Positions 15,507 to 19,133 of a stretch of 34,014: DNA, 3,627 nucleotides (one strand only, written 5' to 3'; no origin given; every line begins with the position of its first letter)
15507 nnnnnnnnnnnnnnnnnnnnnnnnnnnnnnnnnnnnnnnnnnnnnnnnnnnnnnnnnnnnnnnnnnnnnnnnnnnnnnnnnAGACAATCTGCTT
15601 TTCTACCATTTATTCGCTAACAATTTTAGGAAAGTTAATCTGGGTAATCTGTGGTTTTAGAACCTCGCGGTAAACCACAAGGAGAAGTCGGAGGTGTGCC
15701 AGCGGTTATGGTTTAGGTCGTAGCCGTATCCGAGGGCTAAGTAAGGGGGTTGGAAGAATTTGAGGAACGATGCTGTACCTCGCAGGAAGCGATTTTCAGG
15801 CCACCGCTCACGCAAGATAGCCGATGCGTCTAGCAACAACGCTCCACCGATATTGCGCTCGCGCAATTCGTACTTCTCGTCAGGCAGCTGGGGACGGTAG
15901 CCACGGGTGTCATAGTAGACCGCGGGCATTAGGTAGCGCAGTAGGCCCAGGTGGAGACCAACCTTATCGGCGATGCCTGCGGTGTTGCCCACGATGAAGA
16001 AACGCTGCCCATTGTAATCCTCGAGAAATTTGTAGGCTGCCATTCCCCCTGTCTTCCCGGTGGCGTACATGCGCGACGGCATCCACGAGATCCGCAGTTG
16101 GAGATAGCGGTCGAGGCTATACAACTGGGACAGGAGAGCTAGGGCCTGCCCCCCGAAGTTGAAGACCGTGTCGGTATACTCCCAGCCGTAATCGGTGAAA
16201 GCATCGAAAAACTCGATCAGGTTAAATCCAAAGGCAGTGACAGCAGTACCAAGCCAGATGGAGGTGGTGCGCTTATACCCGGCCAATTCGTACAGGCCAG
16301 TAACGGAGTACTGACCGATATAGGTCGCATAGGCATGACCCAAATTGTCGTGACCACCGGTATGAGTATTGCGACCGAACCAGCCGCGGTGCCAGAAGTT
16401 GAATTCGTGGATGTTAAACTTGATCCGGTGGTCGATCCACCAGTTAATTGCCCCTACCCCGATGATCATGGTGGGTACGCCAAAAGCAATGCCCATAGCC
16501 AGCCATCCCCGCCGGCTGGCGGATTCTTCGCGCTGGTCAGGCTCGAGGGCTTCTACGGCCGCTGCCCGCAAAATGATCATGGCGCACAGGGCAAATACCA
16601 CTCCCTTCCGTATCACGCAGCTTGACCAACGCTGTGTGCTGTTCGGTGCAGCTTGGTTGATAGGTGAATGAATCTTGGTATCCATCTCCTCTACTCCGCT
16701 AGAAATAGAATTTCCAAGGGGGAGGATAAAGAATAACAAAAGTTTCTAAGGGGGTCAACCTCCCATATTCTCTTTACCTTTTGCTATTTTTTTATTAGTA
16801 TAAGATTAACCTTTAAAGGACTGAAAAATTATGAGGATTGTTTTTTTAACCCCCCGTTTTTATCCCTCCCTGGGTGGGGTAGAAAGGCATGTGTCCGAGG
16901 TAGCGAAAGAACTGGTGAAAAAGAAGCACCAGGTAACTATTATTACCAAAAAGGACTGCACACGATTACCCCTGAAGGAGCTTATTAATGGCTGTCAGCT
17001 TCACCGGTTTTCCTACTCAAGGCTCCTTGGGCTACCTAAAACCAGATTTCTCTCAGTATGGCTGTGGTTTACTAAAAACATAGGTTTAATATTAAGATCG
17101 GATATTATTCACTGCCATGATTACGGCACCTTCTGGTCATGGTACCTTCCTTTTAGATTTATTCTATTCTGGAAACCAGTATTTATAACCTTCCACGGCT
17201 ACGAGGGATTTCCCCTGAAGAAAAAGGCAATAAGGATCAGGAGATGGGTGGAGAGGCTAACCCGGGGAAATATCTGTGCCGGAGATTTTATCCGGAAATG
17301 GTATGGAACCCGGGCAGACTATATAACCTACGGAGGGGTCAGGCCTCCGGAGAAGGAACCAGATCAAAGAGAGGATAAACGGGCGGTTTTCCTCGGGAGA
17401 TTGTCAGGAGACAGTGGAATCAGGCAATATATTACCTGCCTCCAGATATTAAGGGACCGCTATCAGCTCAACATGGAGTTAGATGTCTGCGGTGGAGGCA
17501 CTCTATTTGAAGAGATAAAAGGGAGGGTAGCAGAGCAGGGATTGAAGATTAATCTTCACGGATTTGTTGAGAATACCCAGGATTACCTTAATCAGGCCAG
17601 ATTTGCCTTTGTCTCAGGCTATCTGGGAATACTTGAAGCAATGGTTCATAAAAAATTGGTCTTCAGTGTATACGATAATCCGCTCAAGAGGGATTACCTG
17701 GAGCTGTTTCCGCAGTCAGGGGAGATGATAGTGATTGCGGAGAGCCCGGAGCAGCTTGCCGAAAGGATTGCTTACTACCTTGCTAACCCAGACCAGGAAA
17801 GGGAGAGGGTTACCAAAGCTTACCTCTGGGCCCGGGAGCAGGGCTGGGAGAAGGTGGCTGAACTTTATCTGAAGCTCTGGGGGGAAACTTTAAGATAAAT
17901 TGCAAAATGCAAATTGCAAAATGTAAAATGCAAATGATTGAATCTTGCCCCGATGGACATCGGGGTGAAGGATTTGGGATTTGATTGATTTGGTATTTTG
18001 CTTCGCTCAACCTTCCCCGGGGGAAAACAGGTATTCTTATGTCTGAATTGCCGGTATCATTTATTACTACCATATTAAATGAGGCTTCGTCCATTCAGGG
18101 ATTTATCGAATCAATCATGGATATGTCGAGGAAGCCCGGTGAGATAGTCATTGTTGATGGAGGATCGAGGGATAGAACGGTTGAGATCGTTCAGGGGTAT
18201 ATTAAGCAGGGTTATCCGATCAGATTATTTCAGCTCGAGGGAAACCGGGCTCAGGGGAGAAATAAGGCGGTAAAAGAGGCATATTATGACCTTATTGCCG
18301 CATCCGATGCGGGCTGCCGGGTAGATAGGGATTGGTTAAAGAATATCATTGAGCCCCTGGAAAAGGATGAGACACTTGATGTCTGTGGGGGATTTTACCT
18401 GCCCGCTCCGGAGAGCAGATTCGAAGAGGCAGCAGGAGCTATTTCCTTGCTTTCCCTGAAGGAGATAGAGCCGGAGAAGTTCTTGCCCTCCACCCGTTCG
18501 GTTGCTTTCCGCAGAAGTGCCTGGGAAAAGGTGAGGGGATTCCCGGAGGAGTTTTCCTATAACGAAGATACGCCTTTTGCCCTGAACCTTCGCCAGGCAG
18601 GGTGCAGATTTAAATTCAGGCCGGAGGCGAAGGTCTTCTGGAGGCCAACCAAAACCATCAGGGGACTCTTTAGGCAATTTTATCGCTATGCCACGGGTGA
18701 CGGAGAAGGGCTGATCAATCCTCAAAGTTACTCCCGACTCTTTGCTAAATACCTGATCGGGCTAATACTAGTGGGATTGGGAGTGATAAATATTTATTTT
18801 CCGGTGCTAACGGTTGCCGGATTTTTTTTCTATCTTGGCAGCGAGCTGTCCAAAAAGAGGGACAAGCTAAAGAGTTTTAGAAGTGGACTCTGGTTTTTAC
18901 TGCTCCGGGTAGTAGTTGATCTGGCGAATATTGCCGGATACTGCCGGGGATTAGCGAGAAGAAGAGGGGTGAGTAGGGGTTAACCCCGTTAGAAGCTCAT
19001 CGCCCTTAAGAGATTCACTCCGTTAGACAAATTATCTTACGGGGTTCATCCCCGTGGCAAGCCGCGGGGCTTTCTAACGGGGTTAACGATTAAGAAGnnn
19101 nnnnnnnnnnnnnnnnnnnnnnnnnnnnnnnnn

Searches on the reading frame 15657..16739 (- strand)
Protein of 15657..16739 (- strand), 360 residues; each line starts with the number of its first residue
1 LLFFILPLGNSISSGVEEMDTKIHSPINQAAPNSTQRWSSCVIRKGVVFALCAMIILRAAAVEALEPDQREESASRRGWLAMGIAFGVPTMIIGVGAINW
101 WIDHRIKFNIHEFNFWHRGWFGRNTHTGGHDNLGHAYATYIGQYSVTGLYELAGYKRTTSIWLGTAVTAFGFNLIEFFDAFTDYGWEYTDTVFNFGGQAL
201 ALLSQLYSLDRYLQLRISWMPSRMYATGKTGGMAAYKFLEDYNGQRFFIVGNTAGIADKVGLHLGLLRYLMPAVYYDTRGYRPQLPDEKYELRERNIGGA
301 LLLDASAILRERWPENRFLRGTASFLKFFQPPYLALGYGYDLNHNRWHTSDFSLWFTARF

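Call 6: search_protein_families(library=pfam, proteins=[window:15657-16739:-], max_evalue=0.01)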
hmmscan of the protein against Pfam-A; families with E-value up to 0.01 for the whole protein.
window:15657-16739:- (360 aa): 1 family
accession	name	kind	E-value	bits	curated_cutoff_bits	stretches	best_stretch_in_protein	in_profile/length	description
PF10043.14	DUF2279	-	1.2e-16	61.6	28.6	1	119-203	3-88/91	Predicted periplasmic lipoprotein (DUF2279)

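Call 7: search_protein_families(library=ncbifam, proteins=[window:15657-16739:-], max_evalue=0.01)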
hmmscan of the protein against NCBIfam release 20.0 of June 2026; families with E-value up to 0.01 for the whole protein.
window:15657-16739:- (360 aa): 0 families

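Call 61: find_homologous_proteins(query=window:15657-16685:-)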
Query window:15657-16685:- (342 aa): 8 proteins with E <= 0.001 among 8000 candidates.
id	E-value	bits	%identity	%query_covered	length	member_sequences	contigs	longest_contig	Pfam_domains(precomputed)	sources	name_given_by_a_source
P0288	6.5e-237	804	100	100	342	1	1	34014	PF10043.15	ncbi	-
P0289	2.3e-106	374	54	85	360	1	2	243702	PF10043.15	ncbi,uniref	ncbi:DUF2279 domain-containing protein [Haliangium sp.]|uniref:DUF2279 domain-containing protein n=1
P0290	2.2e-102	361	54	82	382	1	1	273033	PF10043.15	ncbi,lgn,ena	-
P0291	2.0e-99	351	53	84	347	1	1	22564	PF10043.15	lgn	-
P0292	4.0e-98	347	51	86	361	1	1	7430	PF10043.15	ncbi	-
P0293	6.3e-93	330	50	85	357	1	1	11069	PF10043.15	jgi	-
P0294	1.2e-21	95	30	84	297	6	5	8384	PF10043.15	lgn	-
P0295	2.3e-9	55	32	69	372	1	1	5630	PF10043.15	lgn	-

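Call 63: find_encoding_contigs(protein=P0289, flank=8000, max_places=1)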
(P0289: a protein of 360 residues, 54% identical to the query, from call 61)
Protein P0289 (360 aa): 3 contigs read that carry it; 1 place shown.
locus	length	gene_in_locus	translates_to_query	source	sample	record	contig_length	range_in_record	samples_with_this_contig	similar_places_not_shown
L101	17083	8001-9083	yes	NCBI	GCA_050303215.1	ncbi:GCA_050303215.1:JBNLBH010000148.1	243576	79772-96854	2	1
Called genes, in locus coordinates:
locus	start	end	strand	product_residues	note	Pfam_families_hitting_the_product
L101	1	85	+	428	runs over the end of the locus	PF00899:ThiF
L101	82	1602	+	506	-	PF01398:JAB, PF14464:Prok-JAB (weak)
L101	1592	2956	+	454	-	PF18914:DUF5666 (weak), PF16697:Yop-YscD_cpl, PF00498:FHA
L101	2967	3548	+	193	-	PF14446:Prok-RING_1 (weak), PF13828:DUF4190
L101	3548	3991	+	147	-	PF10825:DUF2752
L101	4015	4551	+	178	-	PF14446:Prok-RING_1 (weak)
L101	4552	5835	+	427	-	PF13365:Trypsin_2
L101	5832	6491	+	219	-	PF00179:UQ_con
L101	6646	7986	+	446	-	-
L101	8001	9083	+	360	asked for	PF10043:DUF2279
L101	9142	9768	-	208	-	PF00730:HhH-GPD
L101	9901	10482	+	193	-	PF06041:DUF924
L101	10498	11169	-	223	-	PF13529:Peptidase_C39_2 (weak), PF03412:Peptidase_C39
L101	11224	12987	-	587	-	PF00871:Acetate_kinase, PF06130:PTAC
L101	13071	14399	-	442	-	-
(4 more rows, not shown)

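Call 64: find_encoding_contigs(protein=P0290, flank=8000, max_places=1)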
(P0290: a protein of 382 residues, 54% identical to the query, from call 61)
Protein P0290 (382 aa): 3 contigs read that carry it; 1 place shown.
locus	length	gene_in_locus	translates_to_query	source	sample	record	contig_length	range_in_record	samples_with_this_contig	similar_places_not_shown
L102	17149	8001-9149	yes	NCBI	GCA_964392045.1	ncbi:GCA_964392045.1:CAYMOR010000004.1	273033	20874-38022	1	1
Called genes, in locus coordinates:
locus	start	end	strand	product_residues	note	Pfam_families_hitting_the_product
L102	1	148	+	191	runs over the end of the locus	-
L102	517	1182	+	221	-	-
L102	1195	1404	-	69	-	PF20007:fvmRadSAM-pep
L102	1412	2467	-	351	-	PF04055:Radical_SAM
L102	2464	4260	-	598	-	PF20005:fvmX7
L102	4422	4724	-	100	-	PF19999:fvmX3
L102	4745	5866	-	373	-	PF00158:Sigma54_activat (faint), PF20030:bpMoxR, PF07728:AAA_5, PF17868:AAA_lid_8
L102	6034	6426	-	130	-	-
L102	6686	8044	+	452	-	-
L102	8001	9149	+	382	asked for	PF10043:DUF2279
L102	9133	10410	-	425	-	PF13621:Cupin_8 (weak)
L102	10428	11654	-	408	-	PF13531:SBP_bac_11, PF13416:SBP_bac_8 (faint)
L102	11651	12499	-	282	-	-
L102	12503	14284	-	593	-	PF13531:SBP_bac_11, PF13416:SBP_bac_8 (weak), PF00092:VWA, PF13519:VWA_2, PF13768:VWA_3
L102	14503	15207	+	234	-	-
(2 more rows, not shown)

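Call 65: find_encoding_contigs(protein=P0291, flank=8000, max_places=1)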
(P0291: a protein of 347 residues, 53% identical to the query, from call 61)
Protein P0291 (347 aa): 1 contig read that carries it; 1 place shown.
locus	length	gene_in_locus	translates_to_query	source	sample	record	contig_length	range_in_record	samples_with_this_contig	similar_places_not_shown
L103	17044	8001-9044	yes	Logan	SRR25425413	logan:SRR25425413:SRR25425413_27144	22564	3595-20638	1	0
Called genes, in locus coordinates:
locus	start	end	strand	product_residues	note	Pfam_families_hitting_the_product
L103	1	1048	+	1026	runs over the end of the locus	PF07695:7TMR-DISM_7TM, PF00512:HisKA, PF02518:HATPase_c, PF00072:Response_reg, PF07228:SpoIIE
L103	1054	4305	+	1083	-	PF07695:7TMR-DISM_7TM, PF00512:HisKA, PF02518:HATPase_c, PF00072:Response_reg, PF07228:SpoIIE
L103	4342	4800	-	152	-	PF14539:DUF4442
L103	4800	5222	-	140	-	PF00072:Response_reg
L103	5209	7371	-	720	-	PF11845:Tll0287-like, PF00512:HisKA, PF02518:HATPase_c, PF00072:Response_reg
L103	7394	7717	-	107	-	PF01740:STAS, PF13466:STAS_2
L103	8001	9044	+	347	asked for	PF10043:DUF2279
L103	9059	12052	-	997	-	PF07676:PD40 (faint), PF26549:Tricorn_N (faint), PF26550:Tricorn_2nd (faint), PF01103:Omp85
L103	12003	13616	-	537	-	-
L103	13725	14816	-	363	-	PF02618:YceG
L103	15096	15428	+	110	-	PF14357:DUF4404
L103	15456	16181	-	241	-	-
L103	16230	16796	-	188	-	-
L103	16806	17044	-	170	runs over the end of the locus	-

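Call 77: predict_structure(alignment_id=A7)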
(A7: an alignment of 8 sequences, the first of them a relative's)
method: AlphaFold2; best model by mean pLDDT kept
length: 342 residues; sequences in the alignment: 8
mean_pLDDT: 74.5   pTM: 0.73
mean pLDDT of the five models: 74.5, 72.5, 70.0, 69.4, 67.9
residues with pLDDT >= 90: 109; 70-90: 103; 50-70: 88; < 50: 42
segments of 3 or more residues with pLDDT < 50: 1-22, 49-52, 213-219, 336-342
pLDDT, mean of each block of 10 residues (from residue 1): 37 45 52 67 55 56 75 72 67 58 62 87 92 88 91 84 74 90 95 93 63 49 71 94 94 92 66 78 94 94 92 85 82 48 30
secondary structure, 60 per line:
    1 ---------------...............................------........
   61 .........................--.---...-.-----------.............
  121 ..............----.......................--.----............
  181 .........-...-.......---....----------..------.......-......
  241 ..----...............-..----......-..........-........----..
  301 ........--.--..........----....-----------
elements in order: H16-46 H53-85 H108-134 H139-161 H170-189 E195-201 H205-208 E227-233 H235-242 H247-251 E252-261 H269-274 E276-285 H287-294 H299-308 E317-323 E328-331

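Call 80: fold_search(model_id=the predicted structure, library=pdb)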
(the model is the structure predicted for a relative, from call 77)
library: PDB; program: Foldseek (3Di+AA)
matches with E <= 10: 110; with E <= 0.001: 0
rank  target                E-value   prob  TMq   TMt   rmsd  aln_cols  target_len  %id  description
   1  9d7x                  9.8e-01  0.03  0.11  0.07  21.9       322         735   12  The spm-bound structure (released 2025-06-25)
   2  6bo4_A                1.5e+00  0.10  0.16  0.10  15.4       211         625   12  Open state structure of the full-length TRPV2 cation channel with a resolved pore turret domain (released 2018-12-05)
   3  2wm9_A                1.5e+00  0.02  0.10  0.09  20.4       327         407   10  Structure of the complex between DOCK9 and Cdc42. (released 2009-09-22)
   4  6nbh_R                1.7e+00  0.10  0.15  0.14  12.8       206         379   12  Cryo-EM structure of parathyroid hormone receptor type 1 in complex with a long-acting parathyroid hormone analog and  (released 2019-04-17)
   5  2yin_B                1.7e+00  0.03  0.12  0.11  21.9       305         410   13  STRUCTURE OF THE COMPLEX BETWEEN Dock2 AND Rac1. (released 2011-05-25)
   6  4tkr_B                2.1e+00  0.09  0.15  0.23  17.0       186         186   10  Native-SAD phasing for ThiT from Listeria monocytogenes serovar. (released 2014-06-18)
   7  9ly3_R                2.1e+00  0.07  0.15  0.16  12.0       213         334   12  A Cryo-EM structure of LA-PTH-PTH1R-V2RT-Beta-arrestin1 complex (state 2 conformation) (released 2026-03-04)
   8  9mek_A                2.1e+00  0.06  0.13  0.16  20.0       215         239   11  Structure of the human TWIK-2 potassium channel (released 2025-04-23)
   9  8irs_R                2.5e+00  0.05  0.14  0.16  12.0       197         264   15  Dopamine Receptor D2R-Gi-Rotigotine complex (released 2023-06-07)
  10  4xdj_C                2.6e+00  0.06  0.12  0.16  13.5       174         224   13  Crystal structure of human two pore domain potassium ion channel TREK2 (K2P10.1) in an alternate conformation (FORM 2) (released 2015-03-18)
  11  8j7w_A                2.8e+00  0.11  0.18  0.20  11.6       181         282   14  Cryo-EM structure of hZnT7-Fab complex in zinc state 2, determined in heterogeneous conformations- one subunit in an i (released 2023-09-20)
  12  9il4_A                2.9e+00  0.04  0.13  0.13  13.9       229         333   13  Structure and iron-transporting mechanism of BOCT1 (released 2025-07-02)
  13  4fc4_G                3.0e+00  0.08  0.15  0.19  12.1       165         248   10  FNT family ion channel (released 2012-11-21)
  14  4pjv_A                3.0e+00  0.01  0.09  0.09  20.0       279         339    8  Structure of PARP2 catalytic domain bound to inhibitor BMN 673 (released 2014-09-24)
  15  7v35_R                3.2e+00  0.08  0.17  0.16  12.2       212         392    9  Cryo-EM structure of the GIPR/GLP-1R/GCGR triagonist peptide 20-bound human GCGR-Gs complex (released 2022-03-02)
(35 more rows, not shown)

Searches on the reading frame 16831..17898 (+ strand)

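Call 6: search_protein_families(library=pfam, proteins=[window:16831-17898:+], max_evalue=0.01)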
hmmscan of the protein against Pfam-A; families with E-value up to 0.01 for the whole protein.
window:16831-17898:+ (355 aa): 7 families
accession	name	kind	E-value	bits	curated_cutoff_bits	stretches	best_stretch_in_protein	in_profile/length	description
PF13439.12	Glyco_transf_4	-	4.7e-18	66.2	28.5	1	15-158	2-148/170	Glycosyltransferase Family 4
PF00534.26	Glycos_transf_1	-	1.5e-09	38.1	26.4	1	175-329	8-167/172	Glycosyl transferases group 1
PF13579.12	Glyco_trans_4_4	-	2.3e-09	38.2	29.7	1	15-144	1-124/158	Glycosyl transferase 4-like domain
PF13692.12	Glyco_trans_1_4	-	7.4e-08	33.2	27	1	183-319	2-142/142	Glycosyl transferases group 1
PF13524.12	Glyco_trans_1_2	-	4.6e-05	23.8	25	1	280-331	80-126/144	Glycosyl transferase-like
PF08323.17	Glyco_transf_5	-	0.0014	18.8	22.7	0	2-42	1-43/239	Starch synthase catalytic domain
PF13477.12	Glyco_trans_4_2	-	0.01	16.5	23.4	0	18-100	10-85/139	Glycosyl transferase 4-like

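Call 70: search_protein_families(library=ncbifam, proteins=[window:16831-17898:+], max_evalue=0.001)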
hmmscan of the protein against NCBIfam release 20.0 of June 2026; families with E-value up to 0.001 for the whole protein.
window:16831-17898:+ (355 aa): 3 families
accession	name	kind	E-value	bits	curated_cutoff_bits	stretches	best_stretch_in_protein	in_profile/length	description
NF050056.1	ProtGlycPglH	equivalog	8.2e-11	41.6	600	1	179-351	176-351/354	GalNAc-alpha-(1->4)-GalNAc-alpha-(1->3)-diNAcBac-PP-undecaprenol alpha-1,4-N-acetyl-D-galactosaminyltransferase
NF041010.1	glycosy_Agl16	equivalog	4e-06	25.9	575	1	1-60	1-64/352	glycosylation protein Agl16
TIGR02149.1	glgA_Coryne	subfamily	5.3e-05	22.5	302.4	0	1-132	1-125/391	glycogen synthase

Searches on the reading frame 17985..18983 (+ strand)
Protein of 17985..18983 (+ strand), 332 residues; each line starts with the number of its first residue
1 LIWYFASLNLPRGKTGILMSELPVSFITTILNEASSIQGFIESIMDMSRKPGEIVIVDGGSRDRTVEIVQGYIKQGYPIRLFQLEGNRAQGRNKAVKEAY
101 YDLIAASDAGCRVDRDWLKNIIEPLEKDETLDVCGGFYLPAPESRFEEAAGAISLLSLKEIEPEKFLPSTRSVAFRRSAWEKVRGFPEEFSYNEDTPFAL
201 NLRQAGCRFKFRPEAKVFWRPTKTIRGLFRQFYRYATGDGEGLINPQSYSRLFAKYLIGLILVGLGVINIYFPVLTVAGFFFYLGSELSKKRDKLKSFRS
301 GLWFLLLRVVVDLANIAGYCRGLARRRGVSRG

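Call 6: search_protein_families(library=pfam, proteins=[window:17985-18983:+], max_evalue=0.01)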
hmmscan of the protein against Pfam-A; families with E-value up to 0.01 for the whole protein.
window:17985-18983:+ (332 aa): 5 families
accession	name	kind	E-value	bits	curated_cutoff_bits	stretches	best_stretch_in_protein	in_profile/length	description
PF00535.33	Glycos_transf_2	-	2.9e-23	83.1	23.3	1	25-150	1-128/168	Glycosyl transferase family 2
PF13632.12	Glyco_trans_2_3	-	2.9e-11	44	27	1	169-275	73-185/198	Glycosyl transferase family group 2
PF13506.12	Glyco_transf_21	-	6.9e-06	26.1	21.7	1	94-235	24-172/174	Glycosyl transferase family 21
PF13641.12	Glyco_tranf_2_3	-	7.9e-05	23.2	27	1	25-234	4-226/230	Glycosyltransferase like family 2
PF10111.15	Glyco_tranf_2_2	-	0.0066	16.4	27.3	0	53-122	31-103/276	Glycosyltransferase like family 2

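Call 70: search_protein_families(library=ncbifam, proteins=[window:17985-18983:+], max_evalue=0.001)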
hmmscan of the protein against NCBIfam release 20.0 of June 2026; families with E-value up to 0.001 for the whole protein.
window:17985-18983:+ (332 aa): 13 families
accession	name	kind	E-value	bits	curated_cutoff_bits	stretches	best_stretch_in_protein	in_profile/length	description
TIGR03965.1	mycofact_glyco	equivalog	4.5e-19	68.7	280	1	27-240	79-301/467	mycofactocin biosynthesis glycosyltransferase MftF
TIGR03937.1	PgaC_IcaA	equivalog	7.1e-17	61.4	422.3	2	23-132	46-157/407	poly-beta-1,6-N-acetyl-D-glucosamine synthase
NF041875.1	EPS_EpsD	equivalog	9.6e-16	58.1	370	1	29-239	6-227/325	exopolysaccharide biosynthesis glycosyltransferase EpsD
TIGR04283.1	glyco_like_mftF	equivalog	2e-13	50.4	182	1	25-210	2-176/221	TIGR04283 family arsenosugar biosynthesis glycosyltransferase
NF007482.0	PRK10073.1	equivalog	4.2e-09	35.8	423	1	23-134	7-118/334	glycosyltransferase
NF038302.1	EPS_HpsE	equivalog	4.3e-07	29.2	300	1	52-182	34-177/307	hormogonium polysaccharide biosynthesis glycosyltransferase HpsE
NF047683.1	TeichurnBiosyTuaG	equivalog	4.4e-07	29.8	400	1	24-126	8-112/252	teichuronic acid biosynthesis protein TuaG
NF053739.1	GlytfEpsEBac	equivalog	5.5e-07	28.8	450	1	24-140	3-122/265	glycosyltransferase EpsE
TIGR03111.1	glyc2_xrt_Gpos1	hypoth_equivalog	1.2e-06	27.7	363.95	1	22-143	48-174/439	TIGR03111 family XrtG-associated glycosyltransferase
NF045692.1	OglycostaseCruG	equivalog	2.3e-05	23.5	600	1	24-85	43-104/386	2'-O-glycosyltransferase CruG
NF041394.1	GtaseAglG_Halo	equivalog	4.3e-05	22.9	440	1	35-136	16-118/304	glucosyl-dolichyl phosphate glucuronosyltransferase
NF050819.1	PolSacchBiosHfsG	equivalog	0.00045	19.5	500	1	47-149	34-141/302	polysaccharide biosynthesis protein HfsG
TIGR03472.1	HpnI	equivalog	0.0006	18.7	310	0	96-315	122-345/373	bacteriohopanetetrol glucosamine biosynthesis glycosyltransferase HpnI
